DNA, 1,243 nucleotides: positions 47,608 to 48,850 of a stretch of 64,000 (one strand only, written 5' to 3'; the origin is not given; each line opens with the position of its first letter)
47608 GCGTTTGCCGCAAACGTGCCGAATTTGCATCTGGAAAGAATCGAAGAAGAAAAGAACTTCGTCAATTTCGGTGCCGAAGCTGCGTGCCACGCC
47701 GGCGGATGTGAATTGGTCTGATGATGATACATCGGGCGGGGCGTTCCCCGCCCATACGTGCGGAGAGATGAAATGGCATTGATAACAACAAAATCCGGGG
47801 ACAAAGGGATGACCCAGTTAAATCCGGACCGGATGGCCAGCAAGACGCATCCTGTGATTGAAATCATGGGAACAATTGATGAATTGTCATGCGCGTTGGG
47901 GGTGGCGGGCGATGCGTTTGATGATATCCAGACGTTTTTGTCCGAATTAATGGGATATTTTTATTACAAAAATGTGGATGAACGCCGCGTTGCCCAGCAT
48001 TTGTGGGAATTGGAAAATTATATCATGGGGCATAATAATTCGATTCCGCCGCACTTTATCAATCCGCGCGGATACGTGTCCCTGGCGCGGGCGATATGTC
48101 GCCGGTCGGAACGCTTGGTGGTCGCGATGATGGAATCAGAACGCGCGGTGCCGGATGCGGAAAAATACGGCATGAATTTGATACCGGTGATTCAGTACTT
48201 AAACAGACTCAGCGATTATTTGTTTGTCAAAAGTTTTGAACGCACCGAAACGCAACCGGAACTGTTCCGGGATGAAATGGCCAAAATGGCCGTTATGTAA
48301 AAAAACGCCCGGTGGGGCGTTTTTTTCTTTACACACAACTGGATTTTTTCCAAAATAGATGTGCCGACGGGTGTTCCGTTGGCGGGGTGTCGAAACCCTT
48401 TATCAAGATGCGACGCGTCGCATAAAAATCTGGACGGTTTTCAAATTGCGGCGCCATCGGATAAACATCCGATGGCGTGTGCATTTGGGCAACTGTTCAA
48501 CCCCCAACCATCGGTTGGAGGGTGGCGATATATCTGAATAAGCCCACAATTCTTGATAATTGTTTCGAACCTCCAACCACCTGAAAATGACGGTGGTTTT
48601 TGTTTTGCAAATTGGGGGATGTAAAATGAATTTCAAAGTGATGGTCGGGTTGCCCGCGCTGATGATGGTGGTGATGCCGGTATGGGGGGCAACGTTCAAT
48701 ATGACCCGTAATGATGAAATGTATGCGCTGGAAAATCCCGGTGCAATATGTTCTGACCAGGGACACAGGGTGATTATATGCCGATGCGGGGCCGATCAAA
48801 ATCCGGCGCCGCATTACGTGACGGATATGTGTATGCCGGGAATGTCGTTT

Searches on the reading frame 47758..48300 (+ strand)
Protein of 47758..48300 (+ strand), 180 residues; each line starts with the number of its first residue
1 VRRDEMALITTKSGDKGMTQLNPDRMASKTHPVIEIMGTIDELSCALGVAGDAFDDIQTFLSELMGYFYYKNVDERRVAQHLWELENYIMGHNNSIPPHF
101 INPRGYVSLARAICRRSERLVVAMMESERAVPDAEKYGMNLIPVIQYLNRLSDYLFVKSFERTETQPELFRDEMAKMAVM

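Call 13: search_protein_families(library=pfam, proteins=[window:47758-48300:+], max_evalue=0.1)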
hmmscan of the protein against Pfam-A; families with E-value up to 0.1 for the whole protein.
window:47758-48300:+ (180 aa): 1 family
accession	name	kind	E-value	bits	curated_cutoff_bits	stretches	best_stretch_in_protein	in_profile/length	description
PF01923.23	Cob_adeno_trans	-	1.6e-28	100.4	24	1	9-157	1-166/171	Cobalamin adenosyltransferase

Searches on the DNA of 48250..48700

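Call 5: search_rna_families(source=window, start=48250, end=48700, threshold=evalue, max_evalue=10, show_alignments=3)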
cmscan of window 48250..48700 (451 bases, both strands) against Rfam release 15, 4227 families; matches with E-value up to 10: 13.
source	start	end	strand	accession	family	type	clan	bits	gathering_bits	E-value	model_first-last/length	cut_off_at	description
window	48513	48586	+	RF02221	sRNA-Xcc1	Gene; sRNA;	-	35.2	53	0.00015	1-87/87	no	sRNA-Xcc1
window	48299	48360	-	RF02083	OrzO-P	Gene; antitoxin;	-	24.1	60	0.11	1-76/76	no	OrzO-P RNA antitoxin family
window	48299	48328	+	RF02066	STnc320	Gene; sRNA;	-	23.4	50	0.04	20-49/55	no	Salmonella enterica sRNA STnc320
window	48276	48329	+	RF02891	AgrB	Gene; antisense;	-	22.5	40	0.17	21-84/84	no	ArsR-gov region gene B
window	48295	48354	-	RF01859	Phe_leader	Cis-reg; leader;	-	21.6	55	0.29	1-125/125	no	Phenylalanine leader peptide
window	48299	48325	-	RF00106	RNAI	Gene; antisense;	-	19.1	47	0.33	73-99/102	no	RNAI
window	48250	48325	+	RF02144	rsmX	Gene;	CL00106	17.2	56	0.6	20-114/114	5'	rsmX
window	48268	48350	+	RF01770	rimP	Cis-reg; leader;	-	15.1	47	8.7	1-102/102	no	Gammaprotebacteria rimP leader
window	48295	48356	-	RF02063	STnc350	Gene; sRNA;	-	14.8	60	5.2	1-68/68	no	Salmonella enterica sRNA STnc350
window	48250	48329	+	RF01408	sraL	Gene; sRNA;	-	13.3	39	1.3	62-142/142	5'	sraL Hfq binding RNA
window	48250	48329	+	RF00106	RNAI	Gene; antisense;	-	13.1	47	7.8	13-102/102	5'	RNAI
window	48299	48332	+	RF00489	ctRNA_p42d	Gene; antisense;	-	13.1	50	9.8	1-46/46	no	ctRNA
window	48612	48664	+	RF01306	sR52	Gene; snRNA; snoRNA; CD-box;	-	12.1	50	5.5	1-60/60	no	Small nucleolar RNA sR52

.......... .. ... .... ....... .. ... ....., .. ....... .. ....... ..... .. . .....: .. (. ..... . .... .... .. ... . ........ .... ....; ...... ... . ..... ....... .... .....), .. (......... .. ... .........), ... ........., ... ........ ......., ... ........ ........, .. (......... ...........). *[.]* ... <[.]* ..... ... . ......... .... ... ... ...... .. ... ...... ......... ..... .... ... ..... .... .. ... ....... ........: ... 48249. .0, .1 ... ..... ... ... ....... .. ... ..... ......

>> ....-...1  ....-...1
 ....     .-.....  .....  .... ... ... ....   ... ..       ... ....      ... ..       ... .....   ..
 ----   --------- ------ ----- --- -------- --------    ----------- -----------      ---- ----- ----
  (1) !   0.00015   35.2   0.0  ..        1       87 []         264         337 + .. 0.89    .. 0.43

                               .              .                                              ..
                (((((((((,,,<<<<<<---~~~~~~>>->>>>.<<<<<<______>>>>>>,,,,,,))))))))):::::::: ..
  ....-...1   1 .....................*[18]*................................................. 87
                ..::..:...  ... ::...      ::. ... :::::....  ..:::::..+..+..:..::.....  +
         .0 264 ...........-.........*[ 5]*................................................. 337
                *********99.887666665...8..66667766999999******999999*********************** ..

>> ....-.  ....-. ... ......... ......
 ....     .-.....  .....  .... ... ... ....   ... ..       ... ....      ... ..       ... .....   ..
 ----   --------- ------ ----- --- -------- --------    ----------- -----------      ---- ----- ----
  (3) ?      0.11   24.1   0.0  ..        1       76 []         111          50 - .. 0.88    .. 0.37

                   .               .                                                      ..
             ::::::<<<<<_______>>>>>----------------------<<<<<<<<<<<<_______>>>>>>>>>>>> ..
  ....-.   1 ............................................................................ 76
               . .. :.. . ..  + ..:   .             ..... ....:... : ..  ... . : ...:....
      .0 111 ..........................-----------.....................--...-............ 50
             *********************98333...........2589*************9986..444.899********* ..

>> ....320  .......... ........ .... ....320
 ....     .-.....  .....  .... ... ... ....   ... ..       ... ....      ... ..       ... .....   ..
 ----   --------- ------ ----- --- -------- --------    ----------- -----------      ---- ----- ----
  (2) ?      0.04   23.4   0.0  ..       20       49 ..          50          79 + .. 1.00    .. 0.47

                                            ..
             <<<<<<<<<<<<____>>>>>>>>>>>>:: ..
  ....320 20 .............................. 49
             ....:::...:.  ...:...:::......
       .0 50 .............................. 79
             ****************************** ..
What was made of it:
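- On sRNA-Xcc1 (RF02221): L2 scores 35.2 bits (call 5).
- Closest known: sRNA-Xcc1. Same: It aligns to the model at 35.2 bits, E = 1.5e-4 (call 5).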
